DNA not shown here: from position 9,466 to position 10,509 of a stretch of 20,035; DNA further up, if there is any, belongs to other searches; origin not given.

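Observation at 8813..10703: A stomatin operon with a membrane-anchored and a TM-less paralog plus a small 3-TM protein, and no NfeD partner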

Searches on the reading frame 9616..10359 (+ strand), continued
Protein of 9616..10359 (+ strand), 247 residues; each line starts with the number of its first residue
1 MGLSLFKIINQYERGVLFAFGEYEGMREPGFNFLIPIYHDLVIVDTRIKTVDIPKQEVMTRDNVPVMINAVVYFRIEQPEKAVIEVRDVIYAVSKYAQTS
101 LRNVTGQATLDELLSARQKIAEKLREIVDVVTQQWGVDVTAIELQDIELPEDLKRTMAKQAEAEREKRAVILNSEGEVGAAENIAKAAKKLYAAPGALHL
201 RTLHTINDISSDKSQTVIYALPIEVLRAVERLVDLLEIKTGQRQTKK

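Call 48: find_encoding_contigs(protein=P0065, flank=10000, max_places=1)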
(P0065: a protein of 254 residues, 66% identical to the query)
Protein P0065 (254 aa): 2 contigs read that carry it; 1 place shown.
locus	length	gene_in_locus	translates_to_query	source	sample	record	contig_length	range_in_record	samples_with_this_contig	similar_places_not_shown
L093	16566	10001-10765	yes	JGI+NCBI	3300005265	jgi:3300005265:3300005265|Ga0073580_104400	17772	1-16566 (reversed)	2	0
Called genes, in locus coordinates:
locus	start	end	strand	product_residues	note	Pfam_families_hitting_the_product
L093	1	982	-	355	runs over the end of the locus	PF01321:Creatinase_N, PF00557:Peptidase_M24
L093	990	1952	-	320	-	PF00091:Tubulin, PF12327:FtsZ_C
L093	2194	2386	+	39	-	-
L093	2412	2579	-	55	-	PF03911:Sec61_beta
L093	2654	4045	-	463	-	PF00587:tRNA-synt_2b, PF03129:HGTP_anticodon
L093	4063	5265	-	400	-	PF01964:ThiC_Rad_SAM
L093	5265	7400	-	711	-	PF00133:tRNA-synt_1, PF09334:tRNA-synt_1g, PF13603:tRNA-synt_1_2 (weak), PF00133:tRNA-synt_1, PF08264:Anticodon_1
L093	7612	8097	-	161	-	PF01862:PvlArgDC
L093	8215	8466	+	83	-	-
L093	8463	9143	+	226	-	PF01902:Diphthami_syn_2_N, PF28410:Diphthami_syn_2_C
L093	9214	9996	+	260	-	PF01145:Band_7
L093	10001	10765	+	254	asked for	PF01145:Band_7, PF13421:Band_7_1 (weak)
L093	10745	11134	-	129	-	PF00731:AIRC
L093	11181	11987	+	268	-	PF01113:DapB_N, PF05173:DapB_C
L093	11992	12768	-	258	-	PF01876:RNase_P_p30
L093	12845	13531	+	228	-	PF01255:Prenyltransf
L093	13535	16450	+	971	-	PF02516:STT3, PF22627:AglB_core-like (weak)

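Call 51: search_solved_structures(query=window:9616-10356:+, max_evalue=0.00001, show_alignments=2)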
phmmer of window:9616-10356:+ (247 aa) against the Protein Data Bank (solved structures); distinct sequences matched with E-value up to 0.00001: 16.
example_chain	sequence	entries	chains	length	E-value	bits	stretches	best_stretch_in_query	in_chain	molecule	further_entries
3bk6_A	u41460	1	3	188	2.6e-52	181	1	37-215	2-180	PH stomatin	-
9wmj_A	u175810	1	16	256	7.9e-50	172.8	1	6-229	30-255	Stomatin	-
9wkz_A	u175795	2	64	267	9.1e-50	172.6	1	6-229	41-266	Stomatin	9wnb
9z7u_F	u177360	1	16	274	1e-49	172.5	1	6-229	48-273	Stomatin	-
9oh9_A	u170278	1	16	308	1e-49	172.5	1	6-229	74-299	Stomatin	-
8gn9_A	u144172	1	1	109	2.1e-32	115.9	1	44-150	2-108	Stomatin homolog PH1511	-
9zd2_F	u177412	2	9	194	7.4e-29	104.3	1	6-150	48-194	Stomatin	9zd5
8z5g_A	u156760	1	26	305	1.3e-28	103.5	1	7-181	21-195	Protein QmcA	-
2rpb_A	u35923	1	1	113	1.1e-25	93.9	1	44-152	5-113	hypothetical membrane protein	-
4fvj_A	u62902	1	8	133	2.2e-25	92.9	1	38-163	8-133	Stomatin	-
4fvf_A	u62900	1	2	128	2.5e-25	92.7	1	39-163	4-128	Stomatin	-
4fvg_A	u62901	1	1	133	1.7e-24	90.1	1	42-163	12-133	Stomatin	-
7wh3_A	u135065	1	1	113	5.5e-21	78.5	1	44-150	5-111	Stomatin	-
7vhq_E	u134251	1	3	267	4.4e-10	42.9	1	5-175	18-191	Protein HflK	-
7vhp_E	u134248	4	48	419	1.4e-09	41.3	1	5-171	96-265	Protein HflK | Modulator of FtsH protease HflK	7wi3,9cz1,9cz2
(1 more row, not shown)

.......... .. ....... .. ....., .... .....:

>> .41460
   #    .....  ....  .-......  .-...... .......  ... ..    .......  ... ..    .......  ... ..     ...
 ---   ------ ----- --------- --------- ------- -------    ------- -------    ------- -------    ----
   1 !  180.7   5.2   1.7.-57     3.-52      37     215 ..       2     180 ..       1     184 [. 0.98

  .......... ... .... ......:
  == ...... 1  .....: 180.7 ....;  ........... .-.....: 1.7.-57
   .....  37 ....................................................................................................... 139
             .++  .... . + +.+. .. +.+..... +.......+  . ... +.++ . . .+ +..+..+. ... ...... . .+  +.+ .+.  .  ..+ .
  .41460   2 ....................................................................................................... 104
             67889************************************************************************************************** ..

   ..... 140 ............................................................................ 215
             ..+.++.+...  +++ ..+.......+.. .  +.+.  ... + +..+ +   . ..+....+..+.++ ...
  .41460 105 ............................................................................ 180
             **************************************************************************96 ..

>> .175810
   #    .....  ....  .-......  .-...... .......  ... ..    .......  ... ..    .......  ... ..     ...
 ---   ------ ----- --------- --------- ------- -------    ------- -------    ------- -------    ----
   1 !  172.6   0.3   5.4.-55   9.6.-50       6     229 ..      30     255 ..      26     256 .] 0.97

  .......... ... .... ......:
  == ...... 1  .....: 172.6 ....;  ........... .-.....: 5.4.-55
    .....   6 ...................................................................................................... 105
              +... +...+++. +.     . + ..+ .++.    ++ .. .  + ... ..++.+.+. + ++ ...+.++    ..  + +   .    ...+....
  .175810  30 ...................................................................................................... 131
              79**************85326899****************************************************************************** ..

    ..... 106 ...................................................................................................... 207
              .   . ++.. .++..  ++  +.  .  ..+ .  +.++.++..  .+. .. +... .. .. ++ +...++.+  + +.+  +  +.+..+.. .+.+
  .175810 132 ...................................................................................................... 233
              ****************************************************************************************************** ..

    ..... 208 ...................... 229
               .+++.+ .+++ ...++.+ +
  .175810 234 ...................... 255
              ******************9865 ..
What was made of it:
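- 9616..10359 (+): Stomatin B: the anchor-less SPFH/stomatin paralog, 247 aa. It starts 10 residues before the QYERG motif. Residues 6-229 align to human stomatin through the C-terminal beta-strand motif (E 8e-50), and B also matches PH1511 at 2.6e-52 (call 51).
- It aligns end to end with human stomatin, including the beta-barrel strand (call 51).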

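Call 71: find_encoding_contigs(protein=P0016, flank=6000, max_places=1)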
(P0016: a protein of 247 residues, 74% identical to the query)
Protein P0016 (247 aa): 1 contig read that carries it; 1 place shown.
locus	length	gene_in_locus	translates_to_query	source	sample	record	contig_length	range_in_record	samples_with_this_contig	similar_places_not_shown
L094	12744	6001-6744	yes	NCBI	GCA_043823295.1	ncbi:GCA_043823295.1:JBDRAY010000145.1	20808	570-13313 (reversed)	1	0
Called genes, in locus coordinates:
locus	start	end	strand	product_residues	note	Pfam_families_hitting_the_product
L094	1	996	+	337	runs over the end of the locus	PF00764:Arginosuc_synth, PF20979:Arginosuc_syn_C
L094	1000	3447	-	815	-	PF11369:DUF3160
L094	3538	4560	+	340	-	PF02885:Glycos_trans_3N, PF00591:Glycos_transf_3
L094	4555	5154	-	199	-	-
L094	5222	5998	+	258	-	PF01145:Band_7, PF13421:Band_7_1 (faint)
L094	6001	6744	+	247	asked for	PF01145:Band_7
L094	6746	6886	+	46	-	PF02416:TatA_B_E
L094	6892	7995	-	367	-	PF26514:DUF8173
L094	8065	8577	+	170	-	PF25213:HVO_A0261_N (weak), PF12840:HTH_20, PF01022:HTH_5, PF09339:HTH_IclR (weak), PF13412:HTH_24 (weak), PF14947:HTH_45 (weak)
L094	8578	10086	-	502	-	PF01875:Memo, PF01871:AMMECR1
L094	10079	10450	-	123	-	PF04126:Cyclophil_like, PF18050:Cyclophil_like2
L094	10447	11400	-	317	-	PF00106:adh_short (faint), PF01073:3Beta_HSD, PF01370:Epimerase, PF02719:Polysacc_synt_2, PF04321:RmlD_sub_bind, PF07993:NAD_binding_4, PF16363:GDP_Man_Dehyd, PF13460:NAD_binding_10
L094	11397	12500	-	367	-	PF01041:DegT_DnrJ_EryC1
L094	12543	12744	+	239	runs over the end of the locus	PF00535:Glycos_transf_2, PF13641:Glyco_tranf_2_3 (weak)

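Call 82: search_protein_families(library=pfam, proteins=[L026:10700-11377:+, L031:10681-11358:+, L051:5314-5979:+, L057:2479-3150:+, L048:5219-5911:+, L092:10782-11162:+, L094:6746-6886:+], max_evalue=0.01)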
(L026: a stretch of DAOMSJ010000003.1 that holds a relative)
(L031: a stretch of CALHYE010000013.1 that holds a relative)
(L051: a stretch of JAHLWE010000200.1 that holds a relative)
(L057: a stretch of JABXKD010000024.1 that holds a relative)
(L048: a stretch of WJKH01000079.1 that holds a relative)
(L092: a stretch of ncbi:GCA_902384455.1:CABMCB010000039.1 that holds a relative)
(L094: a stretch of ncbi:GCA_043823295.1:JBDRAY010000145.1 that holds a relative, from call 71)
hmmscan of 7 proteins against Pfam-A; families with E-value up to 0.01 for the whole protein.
L026:10700-11377:+ (225 aa): 1 family
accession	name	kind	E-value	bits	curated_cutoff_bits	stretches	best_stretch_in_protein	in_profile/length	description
PF00215.30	OMPdecase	-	2.9e-14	53.9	27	1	13-195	3-204/221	Orotidine 5'-phosphate decarboxylase / HUMPS family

L031:10681-11358:+ (225 aa): 1 family
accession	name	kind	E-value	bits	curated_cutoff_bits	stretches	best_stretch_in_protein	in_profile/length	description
PF00215.30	OMPdecase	-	9.5e-17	62.1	27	1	24-195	15-204/221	Orotidine 5'-phosphate decarboxylase / HUMPS family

L051:5314-5979:+ (221 aa): 1 family
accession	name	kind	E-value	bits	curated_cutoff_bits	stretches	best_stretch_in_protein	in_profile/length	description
PF00215.30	OMPdecase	-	3.4e-15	57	27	1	8-189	3-203/221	Orotidine 5'-phosphate decarboxylase / HUMPS family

L057:2479-3150:+ (223 aa): 1 family
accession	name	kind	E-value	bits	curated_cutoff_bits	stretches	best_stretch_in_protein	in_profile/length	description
PF00215.30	OMPdecase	-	3.1e-17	63.7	27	1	11-194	2-204/221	Orotidine 5'-phosphate decarboxylase / HUMPS family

L048:5219-5911:+ (230 aa): 1 family
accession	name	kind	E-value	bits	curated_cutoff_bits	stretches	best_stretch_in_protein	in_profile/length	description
PF00215.30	OMPdecase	-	3.6e-12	47.1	27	1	40-200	25-204/221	Orotidine 5'-phosphate decarboxylase / HUMPS family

L092:10782-11162:+ (126 aa): 0 families

L094:6746-6886:+ (46 aa): 1 family
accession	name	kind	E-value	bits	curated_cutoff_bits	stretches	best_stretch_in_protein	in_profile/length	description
PF02416.21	TatA_B_E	-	9.7e-15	54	21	1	3-45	1-43/53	mttA/Hcf106 family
